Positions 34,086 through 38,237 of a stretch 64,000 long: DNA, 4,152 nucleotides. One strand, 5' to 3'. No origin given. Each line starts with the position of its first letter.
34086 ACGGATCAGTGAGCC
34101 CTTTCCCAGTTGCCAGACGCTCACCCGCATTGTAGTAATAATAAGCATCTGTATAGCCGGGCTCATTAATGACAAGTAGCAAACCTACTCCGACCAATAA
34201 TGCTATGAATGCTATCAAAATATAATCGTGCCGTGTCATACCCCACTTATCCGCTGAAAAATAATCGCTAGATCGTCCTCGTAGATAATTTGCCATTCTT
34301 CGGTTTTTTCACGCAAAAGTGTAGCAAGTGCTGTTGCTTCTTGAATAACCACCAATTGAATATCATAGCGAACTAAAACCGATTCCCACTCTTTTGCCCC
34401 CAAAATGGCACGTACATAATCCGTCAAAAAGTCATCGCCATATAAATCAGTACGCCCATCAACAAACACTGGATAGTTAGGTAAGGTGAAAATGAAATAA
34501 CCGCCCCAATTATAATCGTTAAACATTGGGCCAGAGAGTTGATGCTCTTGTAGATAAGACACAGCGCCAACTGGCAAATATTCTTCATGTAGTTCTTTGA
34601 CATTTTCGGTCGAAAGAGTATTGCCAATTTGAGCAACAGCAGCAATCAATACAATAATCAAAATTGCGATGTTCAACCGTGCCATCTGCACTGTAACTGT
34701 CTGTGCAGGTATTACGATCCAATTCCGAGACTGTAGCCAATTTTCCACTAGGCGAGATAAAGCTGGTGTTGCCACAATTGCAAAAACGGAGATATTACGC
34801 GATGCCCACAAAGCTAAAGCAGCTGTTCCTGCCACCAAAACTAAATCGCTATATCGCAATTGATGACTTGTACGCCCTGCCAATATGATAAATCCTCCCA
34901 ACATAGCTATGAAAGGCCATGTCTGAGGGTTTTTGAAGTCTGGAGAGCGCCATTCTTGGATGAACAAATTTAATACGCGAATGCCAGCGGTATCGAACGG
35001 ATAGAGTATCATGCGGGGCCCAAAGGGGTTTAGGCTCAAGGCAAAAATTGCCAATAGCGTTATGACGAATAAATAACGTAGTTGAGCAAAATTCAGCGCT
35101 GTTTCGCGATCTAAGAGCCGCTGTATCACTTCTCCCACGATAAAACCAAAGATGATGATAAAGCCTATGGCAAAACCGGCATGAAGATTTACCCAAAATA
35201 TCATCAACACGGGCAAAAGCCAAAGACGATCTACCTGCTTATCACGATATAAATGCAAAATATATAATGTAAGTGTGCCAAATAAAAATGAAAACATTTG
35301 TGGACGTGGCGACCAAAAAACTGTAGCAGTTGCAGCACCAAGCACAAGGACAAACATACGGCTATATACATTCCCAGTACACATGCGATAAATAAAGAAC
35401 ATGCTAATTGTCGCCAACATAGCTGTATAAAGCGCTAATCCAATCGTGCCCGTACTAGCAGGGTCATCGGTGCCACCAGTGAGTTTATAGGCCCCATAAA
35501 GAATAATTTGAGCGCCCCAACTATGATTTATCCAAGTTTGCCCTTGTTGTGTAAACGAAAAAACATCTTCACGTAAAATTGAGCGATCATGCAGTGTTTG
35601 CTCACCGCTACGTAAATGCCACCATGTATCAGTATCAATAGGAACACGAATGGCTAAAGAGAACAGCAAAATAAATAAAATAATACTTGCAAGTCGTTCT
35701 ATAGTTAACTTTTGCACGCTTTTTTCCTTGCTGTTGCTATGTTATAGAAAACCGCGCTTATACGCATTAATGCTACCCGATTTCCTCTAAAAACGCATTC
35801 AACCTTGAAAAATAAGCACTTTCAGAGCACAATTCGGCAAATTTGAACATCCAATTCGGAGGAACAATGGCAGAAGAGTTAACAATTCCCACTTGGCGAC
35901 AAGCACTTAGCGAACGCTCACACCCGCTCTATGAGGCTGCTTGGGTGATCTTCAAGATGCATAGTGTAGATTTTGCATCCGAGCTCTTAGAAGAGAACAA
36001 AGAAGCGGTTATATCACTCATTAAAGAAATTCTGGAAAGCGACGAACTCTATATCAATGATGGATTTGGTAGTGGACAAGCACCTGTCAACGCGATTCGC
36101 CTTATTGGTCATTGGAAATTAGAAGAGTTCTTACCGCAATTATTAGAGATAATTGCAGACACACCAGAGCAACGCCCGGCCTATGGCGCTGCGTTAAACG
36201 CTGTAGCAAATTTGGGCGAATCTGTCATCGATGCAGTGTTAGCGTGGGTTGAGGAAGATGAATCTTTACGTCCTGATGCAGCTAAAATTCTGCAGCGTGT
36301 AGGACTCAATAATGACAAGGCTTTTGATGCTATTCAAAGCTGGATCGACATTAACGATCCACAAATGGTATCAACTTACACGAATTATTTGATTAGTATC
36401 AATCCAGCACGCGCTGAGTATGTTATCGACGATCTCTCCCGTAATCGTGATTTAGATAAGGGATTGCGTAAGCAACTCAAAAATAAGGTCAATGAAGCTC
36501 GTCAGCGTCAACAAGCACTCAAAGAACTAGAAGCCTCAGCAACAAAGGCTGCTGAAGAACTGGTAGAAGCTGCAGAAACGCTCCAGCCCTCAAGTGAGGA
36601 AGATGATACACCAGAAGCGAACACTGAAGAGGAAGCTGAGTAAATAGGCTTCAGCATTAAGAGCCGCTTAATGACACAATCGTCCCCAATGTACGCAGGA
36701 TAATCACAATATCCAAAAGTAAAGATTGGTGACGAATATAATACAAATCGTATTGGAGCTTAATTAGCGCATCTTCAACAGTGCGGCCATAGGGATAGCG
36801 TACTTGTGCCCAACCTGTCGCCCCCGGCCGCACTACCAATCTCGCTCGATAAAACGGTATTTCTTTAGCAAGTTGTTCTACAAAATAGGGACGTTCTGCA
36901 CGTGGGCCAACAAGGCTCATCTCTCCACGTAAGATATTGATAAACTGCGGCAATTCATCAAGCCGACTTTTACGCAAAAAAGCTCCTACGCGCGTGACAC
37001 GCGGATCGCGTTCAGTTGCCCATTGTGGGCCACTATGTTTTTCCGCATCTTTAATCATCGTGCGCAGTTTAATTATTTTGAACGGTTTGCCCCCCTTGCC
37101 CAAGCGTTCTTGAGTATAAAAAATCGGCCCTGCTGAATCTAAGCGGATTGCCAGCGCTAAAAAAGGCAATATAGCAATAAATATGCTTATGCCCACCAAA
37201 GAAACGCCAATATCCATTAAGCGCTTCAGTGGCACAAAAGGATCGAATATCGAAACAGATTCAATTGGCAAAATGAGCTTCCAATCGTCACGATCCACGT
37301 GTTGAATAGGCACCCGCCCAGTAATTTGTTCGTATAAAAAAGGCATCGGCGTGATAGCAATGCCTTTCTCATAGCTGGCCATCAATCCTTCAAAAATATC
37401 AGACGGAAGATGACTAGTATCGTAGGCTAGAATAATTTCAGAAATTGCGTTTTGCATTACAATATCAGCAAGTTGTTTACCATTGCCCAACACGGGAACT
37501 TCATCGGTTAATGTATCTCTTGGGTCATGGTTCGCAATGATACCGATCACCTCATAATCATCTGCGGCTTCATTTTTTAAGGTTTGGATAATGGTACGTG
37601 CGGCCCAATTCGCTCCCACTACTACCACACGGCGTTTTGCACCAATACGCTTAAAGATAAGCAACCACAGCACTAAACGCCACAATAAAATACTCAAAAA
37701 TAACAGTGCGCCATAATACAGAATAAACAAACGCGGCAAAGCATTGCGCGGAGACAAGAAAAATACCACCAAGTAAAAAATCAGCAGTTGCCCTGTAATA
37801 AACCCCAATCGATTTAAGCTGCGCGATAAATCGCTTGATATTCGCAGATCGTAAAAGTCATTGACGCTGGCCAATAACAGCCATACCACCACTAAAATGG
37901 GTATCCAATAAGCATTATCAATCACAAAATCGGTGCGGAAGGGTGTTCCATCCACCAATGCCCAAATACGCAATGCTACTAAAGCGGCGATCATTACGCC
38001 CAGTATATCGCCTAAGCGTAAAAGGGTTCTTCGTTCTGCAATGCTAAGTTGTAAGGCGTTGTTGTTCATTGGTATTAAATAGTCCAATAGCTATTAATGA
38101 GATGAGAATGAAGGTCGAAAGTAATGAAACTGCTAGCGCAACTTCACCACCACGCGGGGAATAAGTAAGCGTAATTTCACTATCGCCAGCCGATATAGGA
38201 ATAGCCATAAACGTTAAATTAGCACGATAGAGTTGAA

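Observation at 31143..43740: Envelope-glycan locus built from six GT-C-like polytopic membrane proteins plus one phosphoglycosyl transferase, with no cytoplasmic GT, flippase, polymerase or exporter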

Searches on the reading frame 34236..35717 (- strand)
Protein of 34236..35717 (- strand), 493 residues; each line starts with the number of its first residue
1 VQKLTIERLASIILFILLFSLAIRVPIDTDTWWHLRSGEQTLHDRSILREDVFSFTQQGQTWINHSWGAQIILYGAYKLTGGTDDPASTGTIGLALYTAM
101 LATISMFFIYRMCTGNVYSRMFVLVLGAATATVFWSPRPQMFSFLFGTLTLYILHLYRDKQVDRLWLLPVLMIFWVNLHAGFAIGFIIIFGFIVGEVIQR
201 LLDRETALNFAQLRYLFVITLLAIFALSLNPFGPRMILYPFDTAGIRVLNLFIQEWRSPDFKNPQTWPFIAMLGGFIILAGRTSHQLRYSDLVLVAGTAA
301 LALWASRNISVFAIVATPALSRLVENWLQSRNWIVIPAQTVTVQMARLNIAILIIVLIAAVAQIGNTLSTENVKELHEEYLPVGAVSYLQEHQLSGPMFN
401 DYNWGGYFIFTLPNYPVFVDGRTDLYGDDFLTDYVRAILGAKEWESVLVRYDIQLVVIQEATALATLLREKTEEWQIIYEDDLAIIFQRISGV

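Call 4: search_protein_families(library=pfam, proteins=[window:34236-35717:-], max_evalue=0.1)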
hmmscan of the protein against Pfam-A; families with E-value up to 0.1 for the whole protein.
window:34236-35717:- (493 aa): 0 families

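Call 5: search_protein_families(library=ncbifam, proteins=[window:34236-35717:-], max_evalue=0.1)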
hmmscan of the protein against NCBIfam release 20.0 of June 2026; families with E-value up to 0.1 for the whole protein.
window:34236-35717:- (493 aa): 0 families

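Call 27: find_homologous_proteins(query=window:34236-35717:-, max_evalue=0.00001)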
Query window:34236-35717:- (493 aa): 1427 proteins with E <= 0.00001 among 8000 candidates; the best 120 are listed.
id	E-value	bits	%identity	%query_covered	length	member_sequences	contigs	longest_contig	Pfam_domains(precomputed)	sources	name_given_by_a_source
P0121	0.0e+0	1097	100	100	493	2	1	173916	-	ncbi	-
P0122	6.7e-258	874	77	100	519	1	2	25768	-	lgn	-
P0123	9.3e-251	851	74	100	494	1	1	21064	-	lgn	-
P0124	1.9e-229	781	69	99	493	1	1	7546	-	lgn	-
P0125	3.8e-229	780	69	100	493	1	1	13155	-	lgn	-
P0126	4.0e-229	780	68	99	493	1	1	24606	-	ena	-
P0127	3.0e-227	773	67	99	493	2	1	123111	-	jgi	jgi:hypothetical protein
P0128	1.3e-223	761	67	99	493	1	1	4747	-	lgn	-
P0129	1.9e-218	744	66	100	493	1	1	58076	-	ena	-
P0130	5.2e-218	743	66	99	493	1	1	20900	-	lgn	-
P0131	1.0e-217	742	66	99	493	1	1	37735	-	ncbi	-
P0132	7.1e-217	739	65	99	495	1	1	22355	-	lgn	-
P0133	3.7e-213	727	64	99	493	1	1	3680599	-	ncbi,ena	-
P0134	2.2e-210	718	64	99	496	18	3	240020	-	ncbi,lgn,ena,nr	ncbi:MAG: hypothetical protein K8L91_31150 [Anaerolineae bacterium]|nr:hypothetical protein [Anaerol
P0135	9.6e-210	716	61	100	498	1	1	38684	-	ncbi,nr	ncbi:MAG: hypothetical protein GYB66_08735 [Chloroflexi bacterium]|nr:hypothetical protein [Chlorofl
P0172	2.0e-159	550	51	100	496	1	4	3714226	-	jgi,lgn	-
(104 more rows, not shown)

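Call 31: search_solved_structures(query=A2, max_evalue=10)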
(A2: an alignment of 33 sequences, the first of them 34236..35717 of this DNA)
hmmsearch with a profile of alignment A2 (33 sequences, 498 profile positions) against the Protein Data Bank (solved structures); distinct sequences matched with E-value up to 10: 21.
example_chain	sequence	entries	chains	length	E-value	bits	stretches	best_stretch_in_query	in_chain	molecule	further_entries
6buu_A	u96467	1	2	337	0.77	11.6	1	362-440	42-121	RAC-alpha serine/threonine-protein kinase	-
9zbk_E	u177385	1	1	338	0.78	11.6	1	362-440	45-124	RAC-alpha serine/threonine-protein kinase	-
4gv1_A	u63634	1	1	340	0.79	11.6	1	362-440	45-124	RAC-alpha serine/threonine-protein kinase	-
3ocb_A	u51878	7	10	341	0.79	11.6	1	362-440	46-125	v-akt murine thymoma viral oncogene homolog 1 (AKT1) | RAC-alpha serine/threonine-protein kinase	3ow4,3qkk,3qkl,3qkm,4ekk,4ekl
3cqu_A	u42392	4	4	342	0.79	11.6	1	362-440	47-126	RAC-alpha serine/threonine-protein kinase | v-akt murine thymoma viral oncogene homolog 1 (AKT1)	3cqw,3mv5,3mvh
6npz_A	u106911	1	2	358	0.86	11.5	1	362-440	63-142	RAC-alpha serine/threonine-protein kinase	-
6ccy_A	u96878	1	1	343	0.98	11.3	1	362-440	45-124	RAC-alpha serine/threonine-protein kinase,PIFtide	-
8uvy_A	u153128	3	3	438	1.2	11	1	362-440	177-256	RAC-alpha serine/threonine-protein kinase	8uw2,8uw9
8uw7_A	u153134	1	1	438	1.2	11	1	362-440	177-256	RAC-alpha serine/threonine-protein kinase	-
7apj_A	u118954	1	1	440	1.2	11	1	362-440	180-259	RAC-alpha serine/threonine-protein kinase,Non-specific serine/threonine protein kinase,RAC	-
3o96_A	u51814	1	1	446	1.2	11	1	362-440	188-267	RAC-alpha serine/threonine-protein kinase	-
4ejn_A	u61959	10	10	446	1.2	10.9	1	362-440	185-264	RAC-alpha serine/threonine-protein kinase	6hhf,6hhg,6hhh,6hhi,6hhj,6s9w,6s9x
5kcv_A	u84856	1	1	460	1.3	10.9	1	362-440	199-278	RAC-alpha serine/threonine-protein kinase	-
29mj_A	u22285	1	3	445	1.3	10.9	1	362-437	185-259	RAC-alpha serine/threonine-protein kinase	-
1gzk_A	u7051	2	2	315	1.6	10.6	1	363-437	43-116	RAC-BETA SERINE/THREONINE PROTEIN KINASE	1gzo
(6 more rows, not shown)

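Call 45: predict_structure(alignment_id=A2)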
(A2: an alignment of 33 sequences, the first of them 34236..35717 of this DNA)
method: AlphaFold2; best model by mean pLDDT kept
length: 493 residues; sequences in the alignment: 33
mean_pLDDT: 91.1   pTM: 0.90
mean pLDDT of the five models: 91.1, 90.8, 89.9, 88.4, 87.4
residues with pLDDT >= 90: 347; 70-90: 128; 50-70: 17; < 50: 1
segments of 3 or more residues with pLDDT < 50: none
pLDDT, mean of each block of 10 residues (from residue 1): 79 96 92 94 93 91 91 97 91 97 98 92 96 92 97 97 97 94 94 96 89 96 94 85 70 74 90 94 85 96 91 97 92 77 88 96 95 94 95 91 92 89 79 88 90 93 93 95 94 55
secondary structure, 60 per line:
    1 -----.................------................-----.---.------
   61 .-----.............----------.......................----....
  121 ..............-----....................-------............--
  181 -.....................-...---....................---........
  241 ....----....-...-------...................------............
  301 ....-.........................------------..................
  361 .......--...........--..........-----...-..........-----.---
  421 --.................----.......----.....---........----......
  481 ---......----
elements in order: H6-22 H29-44 H67-79 H90-112 H117-134 H140-159 H167-178 H182-202 H210-229 H233-244 H249-252 H264-282 H289-304 H306-330 H343-367 H370-380 H383-392 E398-400 H402-411 H423-439 H444-450 E455-459 H463-470 E475-480 E484-489

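Call 60: find_encoding_contigs(protein=P0172, flank=10000, max_places=2)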
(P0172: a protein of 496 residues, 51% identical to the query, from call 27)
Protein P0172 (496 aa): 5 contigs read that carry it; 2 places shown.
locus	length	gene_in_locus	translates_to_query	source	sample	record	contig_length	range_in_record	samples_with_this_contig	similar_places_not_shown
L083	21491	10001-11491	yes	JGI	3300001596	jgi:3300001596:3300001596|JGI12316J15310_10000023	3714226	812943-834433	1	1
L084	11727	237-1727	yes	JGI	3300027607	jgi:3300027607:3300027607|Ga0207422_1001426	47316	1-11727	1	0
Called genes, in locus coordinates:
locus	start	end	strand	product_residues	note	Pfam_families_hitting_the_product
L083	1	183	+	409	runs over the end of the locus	PF05167:DUF711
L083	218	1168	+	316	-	PF05721:PhyH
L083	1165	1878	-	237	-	PF14090:HTH_39 (faint)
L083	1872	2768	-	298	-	PF02086:MethyltransfD12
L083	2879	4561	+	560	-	PF07676:PD40 (faint), PF00930:DPPIV_N (faint), PF26549:Tricorn_N, PF26550:Tricorn_2nd, PF26549:Tricorn_N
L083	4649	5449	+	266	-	PF00106:adh_short, PF13561:adh_short_C2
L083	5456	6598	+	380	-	PF06224:AlkZ-like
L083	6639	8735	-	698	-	PF03235:GmrSD_N, PF07510:GmrSD_C, PF18899:DUF5655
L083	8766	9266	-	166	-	PF13358:DDE_3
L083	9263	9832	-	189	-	PF13384:HTH_23, PF13518:HTH_28, PF13551:HTH_29, PF13565:HTH_32, PF13592:HTH_33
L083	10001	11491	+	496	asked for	-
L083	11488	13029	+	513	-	-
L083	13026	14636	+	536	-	-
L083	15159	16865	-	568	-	-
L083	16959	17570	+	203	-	PF01281:Ribosomal_L9_N, PF03948:Ribosomal_L9_C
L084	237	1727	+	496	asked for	-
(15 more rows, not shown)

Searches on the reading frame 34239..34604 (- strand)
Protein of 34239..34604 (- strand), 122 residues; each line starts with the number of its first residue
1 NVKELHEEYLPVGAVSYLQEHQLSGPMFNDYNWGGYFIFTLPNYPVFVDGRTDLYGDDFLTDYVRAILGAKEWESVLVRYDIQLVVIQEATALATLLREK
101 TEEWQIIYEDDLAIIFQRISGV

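Call 69: search_solved_structures(query=A6, max_evalue=10, show_alignments=3)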
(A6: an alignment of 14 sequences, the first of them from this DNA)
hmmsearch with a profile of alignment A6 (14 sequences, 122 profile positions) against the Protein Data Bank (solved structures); distinct sequences matched with E-value up to 10: 1.
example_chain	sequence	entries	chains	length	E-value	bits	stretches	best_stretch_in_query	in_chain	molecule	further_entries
3bdi_A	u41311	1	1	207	2.6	11.4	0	24-48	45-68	Uncharacterized protein Ta0194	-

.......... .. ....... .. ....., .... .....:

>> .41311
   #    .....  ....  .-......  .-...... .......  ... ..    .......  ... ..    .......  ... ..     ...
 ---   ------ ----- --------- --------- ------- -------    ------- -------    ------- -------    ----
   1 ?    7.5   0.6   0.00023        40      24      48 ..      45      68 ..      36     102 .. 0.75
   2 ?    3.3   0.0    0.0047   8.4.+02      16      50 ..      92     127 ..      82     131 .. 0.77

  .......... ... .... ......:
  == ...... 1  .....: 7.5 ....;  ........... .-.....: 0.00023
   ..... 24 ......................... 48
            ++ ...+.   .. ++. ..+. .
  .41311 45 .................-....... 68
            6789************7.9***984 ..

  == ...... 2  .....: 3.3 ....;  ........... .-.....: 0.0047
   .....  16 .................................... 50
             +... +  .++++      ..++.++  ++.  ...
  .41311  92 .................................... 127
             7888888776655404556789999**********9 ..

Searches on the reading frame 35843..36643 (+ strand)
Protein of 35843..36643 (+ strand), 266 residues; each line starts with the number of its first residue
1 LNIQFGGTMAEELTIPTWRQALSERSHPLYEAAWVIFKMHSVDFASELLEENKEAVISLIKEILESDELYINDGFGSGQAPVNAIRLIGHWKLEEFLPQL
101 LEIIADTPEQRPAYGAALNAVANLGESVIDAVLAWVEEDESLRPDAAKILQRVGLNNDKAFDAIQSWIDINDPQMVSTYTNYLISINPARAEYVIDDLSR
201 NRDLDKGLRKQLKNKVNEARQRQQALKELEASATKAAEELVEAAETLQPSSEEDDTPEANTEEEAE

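Call 4: search_protein_families(library=pfam, proteins=[window:35843-36643:+], max_evalue=0.1)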
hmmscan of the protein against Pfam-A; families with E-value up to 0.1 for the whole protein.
window:35843-36643:+ (266 aa): 2 families
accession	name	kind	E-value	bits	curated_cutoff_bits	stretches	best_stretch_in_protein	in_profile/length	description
PF02912.23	Phe_tRNA-synt_N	-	0.027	14.8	22.3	0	107-140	31-64/69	Aminoacyl tRNA synthetase class II, N-terminal domain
PF06426.19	SATase_N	-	0.041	14.6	21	1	185-245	14-74/105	Serine acetyltransferase, N-terminal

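Call 5: search_protein_families(library=ncbifam, proteins=[window:35843-36643:+], max_evalue=0.1)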
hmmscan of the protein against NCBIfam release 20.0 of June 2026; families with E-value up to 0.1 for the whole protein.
window:35843-36643:+ (266 aa): 0 families

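Call 70: search_protein_families(library=ncbifam, proteins=[window:35843-36643:+], max_evalue=0.001)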
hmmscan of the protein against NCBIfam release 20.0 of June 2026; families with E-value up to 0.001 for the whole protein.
window:35843-36643:+ (266 aa): 0 families

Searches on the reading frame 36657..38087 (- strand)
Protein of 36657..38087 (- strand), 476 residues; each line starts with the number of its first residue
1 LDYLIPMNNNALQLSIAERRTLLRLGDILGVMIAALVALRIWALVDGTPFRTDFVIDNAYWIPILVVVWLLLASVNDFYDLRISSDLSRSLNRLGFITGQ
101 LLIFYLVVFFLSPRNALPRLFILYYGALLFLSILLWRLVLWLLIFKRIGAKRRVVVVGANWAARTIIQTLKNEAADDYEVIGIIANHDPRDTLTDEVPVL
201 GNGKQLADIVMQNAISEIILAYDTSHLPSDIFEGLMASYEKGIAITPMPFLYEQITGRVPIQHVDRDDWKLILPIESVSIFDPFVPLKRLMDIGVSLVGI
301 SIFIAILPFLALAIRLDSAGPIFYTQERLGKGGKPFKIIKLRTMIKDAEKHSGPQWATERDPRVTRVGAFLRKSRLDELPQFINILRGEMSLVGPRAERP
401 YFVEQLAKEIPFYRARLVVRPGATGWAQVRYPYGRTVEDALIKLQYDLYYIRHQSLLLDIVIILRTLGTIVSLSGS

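Call 4: search_protein_families(library=pfam, proteins=[window:36657-38087:-], max_evalue=0.1)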
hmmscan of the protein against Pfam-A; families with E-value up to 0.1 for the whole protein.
window:36657-38087:- (476 aa): 2 families
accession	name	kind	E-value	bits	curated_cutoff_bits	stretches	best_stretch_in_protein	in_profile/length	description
PF02397.22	Bac_transf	-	5.1e-64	215.5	27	1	288-471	1-178/179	Bacterial sugar transferase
PF13727.12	CoA_binding_3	-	6.5e-15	56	25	1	76-222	3-149/175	CoA-binding domain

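Call 5: search_protein_families(library=ncbifam, proteins=[window:36657-38087:-], max_evalue=0.1)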
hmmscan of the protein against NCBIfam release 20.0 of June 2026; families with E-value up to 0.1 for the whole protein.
window:36657-38087:- (476 aa): 10 families
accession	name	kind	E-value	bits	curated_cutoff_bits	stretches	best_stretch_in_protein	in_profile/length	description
TIGR03025.1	EPS_sugtrans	subfamily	6.3e-113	378.3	295.55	1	26-472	2-440/445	exopolysaccharide biosynthesis polyprenyl glycosylphosphotransferase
TIGR03013.1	EpsB_2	subfamily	1.7e-106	357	393.35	1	62-475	35-441/443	TIGR03013 family XrtA/PEP-CTERM system glycosyltransferase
TIGR03023.1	WcaJ_sugtrans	equivalog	3e-92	310.3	410.75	1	41-469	14-445/453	undecaprenyl-phosphate glucose phosphotransferase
TIGR03022.1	WbaP_sugtrans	subfamily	1.2e-64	219.2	403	1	25-475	3-454/456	undecaprenyl-phosphate galactose phosphotransferase WbaP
NF041877.1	EPS_EpsZ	equivalog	2.9e-50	171.3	800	1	57-475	38-457/459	exopolysaccharide biosynthesis polyisoprenyl-phosphate hexose-1-phosphate transferase EpsZ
NF007518.0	PRK10124.1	equivalog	1.3e-48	165.9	684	1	58-466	48-453/464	undecaprenyl-phosphate glucose phosphotransferase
NF052601.1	undeca_RfbP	equivalog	1e-43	149.4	330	1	287-471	44-236/244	undecaprenyl-phosphate galactose phosphotransferase family protein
NF050817.1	PolSacchBiosHfsE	equivalog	2.8e-40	138.5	750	2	287-469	271-458/467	polysaccharide biosynthesis protein HfsE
NF011751.0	PRK15204.1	equivalog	6.7e-28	97.5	907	1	133-471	128-470/476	undecaprenyl-phosphate galactose phosphotransferase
NF045514.1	glycotran_HepC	equivalog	5.2e-22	78.2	140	1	285-397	114-211/220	heterocyst development glycosyltransferase HepC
